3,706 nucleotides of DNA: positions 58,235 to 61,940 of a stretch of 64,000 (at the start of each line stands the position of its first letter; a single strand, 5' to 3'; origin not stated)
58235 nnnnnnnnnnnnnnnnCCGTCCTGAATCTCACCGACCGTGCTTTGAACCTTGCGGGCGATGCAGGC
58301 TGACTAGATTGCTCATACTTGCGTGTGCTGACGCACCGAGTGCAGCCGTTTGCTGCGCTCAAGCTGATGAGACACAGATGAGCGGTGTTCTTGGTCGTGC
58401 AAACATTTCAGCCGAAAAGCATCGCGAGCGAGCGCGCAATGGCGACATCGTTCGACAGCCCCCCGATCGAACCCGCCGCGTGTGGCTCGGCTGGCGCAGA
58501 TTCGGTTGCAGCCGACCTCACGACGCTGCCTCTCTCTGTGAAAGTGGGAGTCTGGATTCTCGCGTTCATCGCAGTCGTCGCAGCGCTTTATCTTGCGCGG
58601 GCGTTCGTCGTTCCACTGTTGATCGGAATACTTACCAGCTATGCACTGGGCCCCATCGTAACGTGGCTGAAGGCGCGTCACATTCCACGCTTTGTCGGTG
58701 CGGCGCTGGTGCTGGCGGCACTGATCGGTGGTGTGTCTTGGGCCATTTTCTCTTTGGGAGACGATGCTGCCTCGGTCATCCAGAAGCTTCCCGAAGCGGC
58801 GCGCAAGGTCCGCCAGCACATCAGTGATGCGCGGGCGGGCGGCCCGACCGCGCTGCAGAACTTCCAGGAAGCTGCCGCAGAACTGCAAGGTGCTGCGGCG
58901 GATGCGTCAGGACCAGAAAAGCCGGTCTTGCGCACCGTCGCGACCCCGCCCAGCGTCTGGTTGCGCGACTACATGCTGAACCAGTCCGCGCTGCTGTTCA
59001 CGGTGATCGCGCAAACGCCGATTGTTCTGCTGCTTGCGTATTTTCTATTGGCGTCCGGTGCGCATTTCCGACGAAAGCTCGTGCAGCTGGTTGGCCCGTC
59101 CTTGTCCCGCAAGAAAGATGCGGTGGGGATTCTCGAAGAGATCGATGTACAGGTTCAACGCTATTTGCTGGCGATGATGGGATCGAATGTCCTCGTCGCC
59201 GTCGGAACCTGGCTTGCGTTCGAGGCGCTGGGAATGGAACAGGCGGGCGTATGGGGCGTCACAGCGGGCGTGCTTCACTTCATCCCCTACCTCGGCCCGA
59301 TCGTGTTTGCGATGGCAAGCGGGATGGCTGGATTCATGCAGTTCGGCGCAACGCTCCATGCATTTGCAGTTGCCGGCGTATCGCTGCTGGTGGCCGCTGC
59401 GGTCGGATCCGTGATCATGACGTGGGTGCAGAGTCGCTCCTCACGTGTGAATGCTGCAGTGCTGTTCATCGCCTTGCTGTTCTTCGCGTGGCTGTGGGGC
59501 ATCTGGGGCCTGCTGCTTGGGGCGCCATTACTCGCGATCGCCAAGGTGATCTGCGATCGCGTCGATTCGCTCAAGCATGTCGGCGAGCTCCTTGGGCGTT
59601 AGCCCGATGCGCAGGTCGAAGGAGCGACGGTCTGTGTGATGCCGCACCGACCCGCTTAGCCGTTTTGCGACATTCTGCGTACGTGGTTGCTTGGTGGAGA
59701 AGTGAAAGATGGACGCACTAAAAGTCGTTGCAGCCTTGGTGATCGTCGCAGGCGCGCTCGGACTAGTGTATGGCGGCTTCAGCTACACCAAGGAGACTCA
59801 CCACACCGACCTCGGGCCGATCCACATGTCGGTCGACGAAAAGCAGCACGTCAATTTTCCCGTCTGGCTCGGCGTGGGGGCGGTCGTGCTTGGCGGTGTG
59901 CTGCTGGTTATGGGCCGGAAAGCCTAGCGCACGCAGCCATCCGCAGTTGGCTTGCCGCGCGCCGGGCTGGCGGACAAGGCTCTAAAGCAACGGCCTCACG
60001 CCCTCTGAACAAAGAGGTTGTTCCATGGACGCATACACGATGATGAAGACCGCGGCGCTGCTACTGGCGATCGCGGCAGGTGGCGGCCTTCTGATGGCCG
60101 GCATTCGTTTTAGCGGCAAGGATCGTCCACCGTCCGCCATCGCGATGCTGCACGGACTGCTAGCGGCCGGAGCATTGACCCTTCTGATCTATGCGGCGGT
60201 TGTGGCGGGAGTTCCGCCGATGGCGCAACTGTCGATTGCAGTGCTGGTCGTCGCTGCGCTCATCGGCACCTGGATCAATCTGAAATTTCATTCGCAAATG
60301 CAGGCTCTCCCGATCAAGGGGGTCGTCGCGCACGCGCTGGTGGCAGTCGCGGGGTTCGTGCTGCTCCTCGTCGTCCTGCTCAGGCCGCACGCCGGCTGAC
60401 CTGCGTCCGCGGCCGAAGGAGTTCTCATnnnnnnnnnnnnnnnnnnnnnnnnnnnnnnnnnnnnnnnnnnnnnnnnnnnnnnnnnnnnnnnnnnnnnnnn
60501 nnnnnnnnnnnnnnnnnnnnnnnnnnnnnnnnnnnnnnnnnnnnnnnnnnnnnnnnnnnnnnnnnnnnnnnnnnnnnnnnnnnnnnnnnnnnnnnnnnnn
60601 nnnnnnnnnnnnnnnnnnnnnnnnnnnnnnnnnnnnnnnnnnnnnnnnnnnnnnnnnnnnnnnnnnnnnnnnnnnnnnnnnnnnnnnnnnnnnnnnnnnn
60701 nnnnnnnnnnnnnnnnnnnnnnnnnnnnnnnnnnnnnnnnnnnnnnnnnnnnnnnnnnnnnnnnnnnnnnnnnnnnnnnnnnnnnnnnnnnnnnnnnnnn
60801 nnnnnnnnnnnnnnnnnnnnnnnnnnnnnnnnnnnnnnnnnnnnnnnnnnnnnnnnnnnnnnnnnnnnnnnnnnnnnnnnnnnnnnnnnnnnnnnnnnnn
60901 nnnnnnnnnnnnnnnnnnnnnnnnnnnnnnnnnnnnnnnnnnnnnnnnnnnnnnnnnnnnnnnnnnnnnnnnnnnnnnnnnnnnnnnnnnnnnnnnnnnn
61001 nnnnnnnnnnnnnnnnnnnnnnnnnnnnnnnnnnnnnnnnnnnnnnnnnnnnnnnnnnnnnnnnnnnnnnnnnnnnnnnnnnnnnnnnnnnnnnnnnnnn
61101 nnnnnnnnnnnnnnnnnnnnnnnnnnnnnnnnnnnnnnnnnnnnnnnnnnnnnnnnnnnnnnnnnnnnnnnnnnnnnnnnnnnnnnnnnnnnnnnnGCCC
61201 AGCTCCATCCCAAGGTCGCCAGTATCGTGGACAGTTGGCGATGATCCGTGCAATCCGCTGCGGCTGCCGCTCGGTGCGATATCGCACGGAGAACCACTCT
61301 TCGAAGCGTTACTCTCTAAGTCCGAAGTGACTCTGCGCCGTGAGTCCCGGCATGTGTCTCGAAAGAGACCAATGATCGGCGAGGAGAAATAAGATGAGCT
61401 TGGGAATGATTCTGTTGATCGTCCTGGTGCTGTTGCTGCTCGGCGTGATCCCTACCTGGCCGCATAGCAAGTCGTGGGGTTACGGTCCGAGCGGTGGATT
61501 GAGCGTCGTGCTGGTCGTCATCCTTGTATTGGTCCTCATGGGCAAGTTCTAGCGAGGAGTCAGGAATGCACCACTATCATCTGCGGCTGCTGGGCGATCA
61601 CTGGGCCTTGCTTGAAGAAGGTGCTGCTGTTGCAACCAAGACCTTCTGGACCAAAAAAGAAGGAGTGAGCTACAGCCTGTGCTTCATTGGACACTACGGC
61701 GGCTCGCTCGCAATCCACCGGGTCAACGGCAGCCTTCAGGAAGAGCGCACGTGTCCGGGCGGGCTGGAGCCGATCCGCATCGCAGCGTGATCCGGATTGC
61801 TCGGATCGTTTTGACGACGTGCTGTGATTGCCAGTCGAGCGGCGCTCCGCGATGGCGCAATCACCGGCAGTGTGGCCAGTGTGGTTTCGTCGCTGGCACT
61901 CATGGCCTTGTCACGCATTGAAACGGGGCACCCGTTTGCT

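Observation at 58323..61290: Three-copy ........-N4-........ palindrome defining a regulon in the stress-type cluster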

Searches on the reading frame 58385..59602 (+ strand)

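Call 8: search_protein_families(library=pfam, proteins=[window:58385-59602:+], max_evalue=0.01)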
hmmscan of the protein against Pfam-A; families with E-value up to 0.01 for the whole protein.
window:58385-59602:+ (405 aa): 1 family
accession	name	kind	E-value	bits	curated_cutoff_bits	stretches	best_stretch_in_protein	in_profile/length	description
PF01594.21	AI-2E_transport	-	1.2e-43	150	34.3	1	58-391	4-324/327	AI-2E family transporter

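Call 17: search_protein_families(library=ncbifam, proteins=[window:58385-59602:+], max_evalue=0.01)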
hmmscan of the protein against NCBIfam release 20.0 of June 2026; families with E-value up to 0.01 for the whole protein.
window:58385-59602:+ (405 aa): 3 families
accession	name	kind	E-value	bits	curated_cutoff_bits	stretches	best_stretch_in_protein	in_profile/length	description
NF008930.0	PRK12287.1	subfamily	1.8e-16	60.7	318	1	53-399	12-334/344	AI-2E family transporter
TIGR02872.1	spore_ytvI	equivalog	1.2e-12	47.9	198.15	1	58-388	6-334/341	sporulation integral membrane protein YtvI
NF045801.1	efflux_ABUW_0982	equivalog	3.7e-09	36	675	1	56-392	9-342/392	chloramphenicol efflux transporter CxpE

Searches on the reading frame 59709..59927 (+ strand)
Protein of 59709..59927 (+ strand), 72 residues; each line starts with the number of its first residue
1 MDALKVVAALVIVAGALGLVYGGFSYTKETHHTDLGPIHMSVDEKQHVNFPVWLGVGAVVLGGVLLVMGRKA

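Call 8: search_protein_families(library=pfam, proteins=[window:59709-59927:+], max_evalue=0.01)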
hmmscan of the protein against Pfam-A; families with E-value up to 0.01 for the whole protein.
window:59709-59927:+ (72 aa): 1 family
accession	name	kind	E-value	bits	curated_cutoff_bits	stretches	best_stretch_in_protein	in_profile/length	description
PF02656.20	DUF202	-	0.0026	18.6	23.4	0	45-70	34-59/68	Domain of unknown function (DUF202)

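Call 17: search_protein_families(library=ncbifam, proteins=[window:59709-59927:+], max_evalue=0.01)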
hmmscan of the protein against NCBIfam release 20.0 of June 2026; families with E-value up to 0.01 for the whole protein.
window:59709-59927:+ (72 aa): 0 families

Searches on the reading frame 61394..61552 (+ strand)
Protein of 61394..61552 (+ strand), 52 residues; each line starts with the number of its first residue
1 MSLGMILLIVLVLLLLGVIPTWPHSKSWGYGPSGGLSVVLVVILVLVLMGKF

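Call 8: search_protein_families(library=pfam, proteins=[window:61394-61552:+], max_evalue=0.01)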
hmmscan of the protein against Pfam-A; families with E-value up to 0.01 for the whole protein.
window:61394-61552:+ (52 aa): 1 family
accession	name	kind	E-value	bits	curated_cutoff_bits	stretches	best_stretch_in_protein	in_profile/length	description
PF11752.14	DUF3309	-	3.3e-22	78.8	22.3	1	3-52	1-50/50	Protein of unknown function (DUF3309)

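Call 17: search_protein_families(library=ncbifam, proteins=[window:61394-61552:+], max_evalue=0.01)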
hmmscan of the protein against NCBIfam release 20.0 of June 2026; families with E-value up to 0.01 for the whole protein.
window:61394-61552:+ (52 aa): 0 families

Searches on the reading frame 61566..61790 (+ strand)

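Call 8: search_protein_families(library=pfam, proteins=[window:61566-61790:+], max_evalue=0.01)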
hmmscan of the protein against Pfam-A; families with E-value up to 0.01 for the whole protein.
window:61566-61790:+ (74 aa): 1 family
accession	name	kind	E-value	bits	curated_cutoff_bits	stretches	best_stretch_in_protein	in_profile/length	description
PF09954.14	DUF2188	-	6.9e-06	26.6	22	1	10-63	8-62/62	Uncharacterized protein conserved in bacteria (DUF2188)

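Call 17: search_protein_families(library=ncbifam, proteins=[window:61566-61790:+], max_evalue=0.01)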
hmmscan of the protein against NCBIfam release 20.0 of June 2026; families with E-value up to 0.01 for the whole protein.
window:61566-61790:+ (74 aa): 0 families
